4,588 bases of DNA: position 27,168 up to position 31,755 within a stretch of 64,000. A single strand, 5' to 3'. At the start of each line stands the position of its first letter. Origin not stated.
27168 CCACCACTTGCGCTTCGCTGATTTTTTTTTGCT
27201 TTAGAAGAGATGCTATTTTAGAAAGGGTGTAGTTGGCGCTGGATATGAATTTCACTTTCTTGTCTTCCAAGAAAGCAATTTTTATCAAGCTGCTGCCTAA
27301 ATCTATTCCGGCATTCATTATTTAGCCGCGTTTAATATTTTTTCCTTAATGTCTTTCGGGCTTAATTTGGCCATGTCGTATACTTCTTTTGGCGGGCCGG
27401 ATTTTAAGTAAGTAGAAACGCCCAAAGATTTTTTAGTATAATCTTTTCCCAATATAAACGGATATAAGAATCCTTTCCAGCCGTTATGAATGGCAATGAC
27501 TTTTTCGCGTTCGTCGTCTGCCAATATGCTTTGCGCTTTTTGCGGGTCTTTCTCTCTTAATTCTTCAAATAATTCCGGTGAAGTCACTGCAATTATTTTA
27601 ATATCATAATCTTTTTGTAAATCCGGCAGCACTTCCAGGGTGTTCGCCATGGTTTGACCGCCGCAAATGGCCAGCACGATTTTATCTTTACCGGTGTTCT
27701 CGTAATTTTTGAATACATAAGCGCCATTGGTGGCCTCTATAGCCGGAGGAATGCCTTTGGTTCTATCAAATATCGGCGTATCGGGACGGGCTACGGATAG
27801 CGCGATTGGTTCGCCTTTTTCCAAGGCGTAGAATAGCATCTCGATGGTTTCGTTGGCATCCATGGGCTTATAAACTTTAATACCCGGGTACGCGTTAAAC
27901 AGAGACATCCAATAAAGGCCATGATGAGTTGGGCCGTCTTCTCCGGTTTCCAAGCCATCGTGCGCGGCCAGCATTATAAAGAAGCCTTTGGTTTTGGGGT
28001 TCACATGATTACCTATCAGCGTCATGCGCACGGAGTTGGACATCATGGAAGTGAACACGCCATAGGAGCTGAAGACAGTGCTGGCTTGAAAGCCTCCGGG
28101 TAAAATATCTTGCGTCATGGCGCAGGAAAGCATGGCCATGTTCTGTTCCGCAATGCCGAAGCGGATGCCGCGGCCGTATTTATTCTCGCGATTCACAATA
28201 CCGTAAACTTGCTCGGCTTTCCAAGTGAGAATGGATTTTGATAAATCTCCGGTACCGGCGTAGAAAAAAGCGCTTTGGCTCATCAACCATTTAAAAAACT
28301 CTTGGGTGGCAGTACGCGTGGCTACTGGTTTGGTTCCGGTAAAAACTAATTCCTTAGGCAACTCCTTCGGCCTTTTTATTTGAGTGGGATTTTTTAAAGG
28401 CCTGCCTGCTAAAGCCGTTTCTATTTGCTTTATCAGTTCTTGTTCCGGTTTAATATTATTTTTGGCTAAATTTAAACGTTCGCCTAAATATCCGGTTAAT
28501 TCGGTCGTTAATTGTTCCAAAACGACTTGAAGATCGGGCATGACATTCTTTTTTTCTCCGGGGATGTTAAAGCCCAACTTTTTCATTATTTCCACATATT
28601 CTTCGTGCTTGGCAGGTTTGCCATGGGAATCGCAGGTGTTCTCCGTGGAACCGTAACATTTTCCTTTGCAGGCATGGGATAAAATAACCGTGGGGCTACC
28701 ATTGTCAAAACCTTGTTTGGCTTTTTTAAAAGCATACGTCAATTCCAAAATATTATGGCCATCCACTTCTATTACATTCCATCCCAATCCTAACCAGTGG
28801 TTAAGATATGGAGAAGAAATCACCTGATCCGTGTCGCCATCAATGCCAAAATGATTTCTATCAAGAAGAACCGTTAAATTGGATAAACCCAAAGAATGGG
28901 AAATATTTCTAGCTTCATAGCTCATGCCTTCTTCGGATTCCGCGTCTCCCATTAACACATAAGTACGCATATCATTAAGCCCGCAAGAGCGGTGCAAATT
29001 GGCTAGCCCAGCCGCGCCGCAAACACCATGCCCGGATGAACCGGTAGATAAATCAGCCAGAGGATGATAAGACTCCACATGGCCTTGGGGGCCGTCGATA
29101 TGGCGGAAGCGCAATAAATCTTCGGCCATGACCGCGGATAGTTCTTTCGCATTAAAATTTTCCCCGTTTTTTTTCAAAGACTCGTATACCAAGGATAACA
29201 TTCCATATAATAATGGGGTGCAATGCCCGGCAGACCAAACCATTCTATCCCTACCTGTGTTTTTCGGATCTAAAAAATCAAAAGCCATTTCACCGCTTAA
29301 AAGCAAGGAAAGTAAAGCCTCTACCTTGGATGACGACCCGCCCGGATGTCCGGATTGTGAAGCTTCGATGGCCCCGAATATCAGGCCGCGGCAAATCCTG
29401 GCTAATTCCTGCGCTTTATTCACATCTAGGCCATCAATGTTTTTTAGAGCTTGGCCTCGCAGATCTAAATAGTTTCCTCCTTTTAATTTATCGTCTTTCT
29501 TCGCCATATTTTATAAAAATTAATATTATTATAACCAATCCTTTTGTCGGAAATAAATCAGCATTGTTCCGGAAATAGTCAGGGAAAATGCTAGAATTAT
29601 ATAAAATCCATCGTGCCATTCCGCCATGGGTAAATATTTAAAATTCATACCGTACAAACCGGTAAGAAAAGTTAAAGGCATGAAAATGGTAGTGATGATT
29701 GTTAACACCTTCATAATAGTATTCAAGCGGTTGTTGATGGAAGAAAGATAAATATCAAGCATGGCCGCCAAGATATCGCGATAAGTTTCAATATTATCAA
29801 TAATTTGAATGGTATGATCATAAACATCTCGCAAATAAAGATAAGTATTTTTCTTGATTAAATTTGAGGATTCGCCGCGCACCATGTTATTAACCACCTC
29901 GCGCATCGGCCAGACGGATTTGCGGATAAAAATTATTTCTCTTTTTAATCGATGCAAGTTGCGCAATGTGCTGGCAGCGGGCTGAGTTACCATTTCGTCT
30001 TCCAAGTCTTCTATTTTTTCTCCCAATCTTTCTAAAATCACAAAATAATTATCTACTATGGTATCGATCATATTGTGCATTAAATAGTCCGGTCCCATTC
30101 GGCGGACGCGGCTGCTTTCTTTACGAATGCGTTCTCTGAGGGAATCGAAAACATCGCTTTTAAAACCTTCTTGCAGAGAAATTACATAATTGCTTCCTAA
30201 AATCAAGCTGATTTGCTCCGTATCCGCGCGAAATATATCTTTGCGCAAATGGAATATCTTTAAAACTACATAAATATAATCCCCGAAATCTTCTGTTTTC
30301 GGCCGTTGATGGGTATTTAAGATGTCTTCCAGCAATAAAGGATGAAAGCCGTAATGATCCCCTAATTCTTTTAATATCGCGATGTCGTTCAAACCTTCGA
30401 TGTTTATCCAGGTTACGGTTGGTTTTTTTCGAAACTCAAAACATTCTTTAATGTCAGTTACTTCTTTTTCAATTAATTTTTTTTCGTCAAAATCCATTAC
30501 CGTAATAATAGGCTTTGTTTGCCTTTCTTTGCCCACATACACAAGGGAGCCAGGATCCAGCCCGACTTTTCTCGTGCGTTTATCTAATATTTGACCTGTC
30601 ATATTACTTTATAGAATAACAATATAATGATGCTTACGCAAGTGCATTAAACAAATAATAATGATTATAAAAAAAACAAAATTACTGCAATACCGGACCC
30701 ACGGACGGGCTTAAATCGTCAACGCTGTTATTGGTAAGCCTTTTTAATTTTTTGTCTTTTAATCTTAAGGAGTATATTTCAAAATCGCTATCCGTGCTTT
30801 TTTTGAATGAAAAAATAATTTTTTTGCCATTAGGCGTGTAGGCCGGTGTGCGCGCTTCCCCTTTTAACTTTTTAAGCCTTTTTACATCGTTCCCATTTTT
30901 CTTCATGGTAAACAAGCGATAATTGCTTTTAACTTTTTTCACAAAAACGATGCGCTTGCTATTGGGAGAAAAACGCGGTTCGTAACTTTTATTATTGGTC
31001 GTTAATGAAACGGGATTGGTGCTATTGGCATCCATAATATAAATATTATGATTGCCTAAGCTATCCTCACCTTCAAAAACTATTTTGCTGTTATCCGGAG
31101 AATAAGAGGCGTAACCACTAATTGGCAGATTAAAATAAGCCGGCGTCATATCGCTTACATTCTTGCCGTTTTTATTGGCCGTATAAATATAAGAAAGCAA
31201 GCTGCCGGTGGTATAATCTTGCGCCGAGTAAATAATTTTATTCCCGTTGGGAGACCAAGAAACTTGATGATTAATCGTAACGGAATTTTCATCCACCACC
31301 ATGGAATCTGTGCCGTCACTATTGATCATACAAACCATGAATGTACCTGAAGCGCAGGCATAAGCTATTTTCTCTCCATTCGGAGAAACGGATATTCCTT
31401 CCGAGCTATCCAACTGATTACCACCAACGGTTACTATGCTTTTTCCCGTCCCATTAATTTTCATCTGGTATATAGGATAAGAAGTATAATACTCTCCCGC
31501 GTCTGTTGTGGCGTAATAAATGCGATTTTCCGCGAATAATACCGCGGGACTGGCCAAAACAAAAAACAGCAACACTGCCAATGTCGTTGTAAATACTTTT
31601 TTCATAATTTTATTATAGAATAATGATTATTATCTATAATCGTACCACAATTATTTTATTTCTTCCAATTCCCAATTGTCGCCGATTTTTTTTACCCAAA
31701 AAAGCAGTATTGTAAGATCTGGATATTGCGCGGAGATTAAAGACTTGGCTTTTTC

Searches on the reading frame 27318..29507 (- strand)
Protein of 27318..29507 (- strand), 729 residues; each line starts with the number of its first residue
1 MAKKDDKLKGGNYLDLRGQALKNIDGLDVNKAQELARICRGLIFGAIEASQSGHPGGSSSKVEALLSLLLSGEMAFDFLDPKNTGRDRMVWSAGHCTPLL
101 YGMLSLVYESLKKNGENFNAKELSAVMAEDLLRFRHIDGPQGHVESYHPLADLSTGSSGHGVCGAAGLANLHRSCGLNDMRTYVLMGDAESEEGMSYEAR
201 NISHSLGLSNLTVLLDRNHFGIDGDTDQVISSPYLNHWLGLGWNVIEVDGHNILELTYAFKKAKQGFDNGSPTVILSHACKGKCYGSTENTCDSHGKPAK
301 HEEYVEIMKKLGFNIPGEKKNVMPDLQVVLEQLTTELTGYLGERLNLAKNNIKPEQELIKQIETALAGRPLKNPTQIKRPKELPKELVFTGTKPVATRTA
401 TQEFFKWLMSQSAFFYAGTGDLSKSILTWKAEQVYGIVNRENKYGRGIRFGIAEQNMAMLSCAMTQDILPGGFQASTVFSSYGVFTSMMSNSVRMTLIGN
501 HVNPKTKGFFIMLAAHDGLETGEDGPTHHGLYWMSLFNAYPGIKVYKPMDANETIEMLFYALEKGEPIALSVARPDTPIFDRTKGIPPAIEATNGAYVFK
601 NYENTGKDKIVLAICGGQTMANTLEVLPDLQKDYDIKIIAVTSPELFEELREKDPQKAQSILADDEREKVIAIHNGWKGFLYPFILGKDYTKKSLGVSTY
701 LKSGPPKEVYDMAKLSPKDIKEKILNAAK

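Call 6: search_protein_families(library=pfam, proteins=[window:27318-29507:-], max_evalue=0.01)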
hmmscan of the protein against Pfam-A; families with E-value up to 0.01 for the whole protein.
window:27318-29507:- (729 aa): 4 families
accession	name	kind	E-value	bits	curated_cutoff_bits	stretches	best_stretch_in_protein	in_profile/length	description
PF00456.26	Transketolase_N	-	4.3e-36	125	22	1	33-316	3-279/334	Transketolase, thiamine diphosphate binding domain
PF02779.29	Transket_pyr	-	1.1e-17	64.7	27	1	394-576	2-171/174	Transketolase, pyrimidine binding domain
PF00676.26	E1_dh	-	1.7e-06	27.7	22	1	167-271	112-215/300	Dehydrogenase E1 component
PF13292.11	DXP_synthase_N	-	0.0013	18.5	21.2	0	132-223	86-176/274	1-deoxy-D-xylulose-5-phosphate synthase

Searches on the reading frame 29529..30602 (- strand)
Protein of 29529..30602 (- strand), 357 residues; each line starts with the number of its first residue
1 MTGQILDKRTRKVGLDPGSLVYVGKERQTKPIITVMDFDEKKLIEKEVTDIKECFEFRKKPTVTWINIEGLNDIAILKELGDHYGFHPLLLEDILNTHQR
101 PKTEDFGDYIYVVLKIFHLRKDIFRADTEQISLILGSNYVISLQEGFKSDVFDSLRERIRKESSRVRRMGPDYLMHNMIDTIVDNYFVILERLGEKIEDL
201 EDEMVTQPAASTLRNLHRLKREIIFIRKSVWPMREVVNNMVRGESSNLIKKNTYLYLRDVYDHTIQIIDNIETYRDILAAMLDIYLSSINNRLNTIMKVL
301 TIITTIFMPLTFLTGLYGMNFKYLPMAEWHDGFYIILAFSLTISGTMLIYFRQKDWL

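Call 49: search_protein_families(library=pfam, proteins=[window:29529-30602:-], max_evalue=0.0001)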
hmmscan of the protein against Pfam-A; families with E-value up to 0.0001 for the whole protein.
window:29529-30602:- (357 aa): 1 family
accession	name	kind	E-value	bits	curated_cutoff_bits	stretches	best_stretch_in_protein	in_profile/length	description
PF01544.23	CorA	-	3.8e-70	236.9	27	1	63-352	4-291/292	CorA-like Mg2+ transporter protein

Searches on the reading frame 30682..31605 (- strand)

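Call 49: search_protein_families(library=pfam, proteins=[window:30682-31605:-], max_evalue=0.0001)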
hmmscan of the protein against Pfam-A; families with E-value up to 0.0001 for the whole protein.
window:30682-31605:- (307 aa): 5 families
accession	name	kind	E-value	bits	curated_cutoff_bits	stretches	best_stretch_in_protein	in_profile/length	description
PF07676.18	PD40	-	7.2e-22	77.2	20.9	0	201-231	4-36/38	WD40-like Beta Propeller Repeat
PF00930.27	DPPIV_N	-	3.7e-07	29.6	22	0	141-220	263-344/354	Dipeptidyl peptidase IV (DPP IV) N-terminal region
PF25174.1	Beta-prop_THOC3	-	5.2e-06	26.1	305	0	185-280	68-158/272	THOC3 beta-propeller domain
PF23414.1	Beta-prop_EML_2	-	1.3e-05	25.1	90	0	68-152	42-119/266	Echinoderm microtubule-associated protein second beta-propeller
PF25460.1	Beta-prop_Aladin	-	3.3e-05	23.6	171.1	0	184-289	131-231/340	Aladin seven-bladed propeller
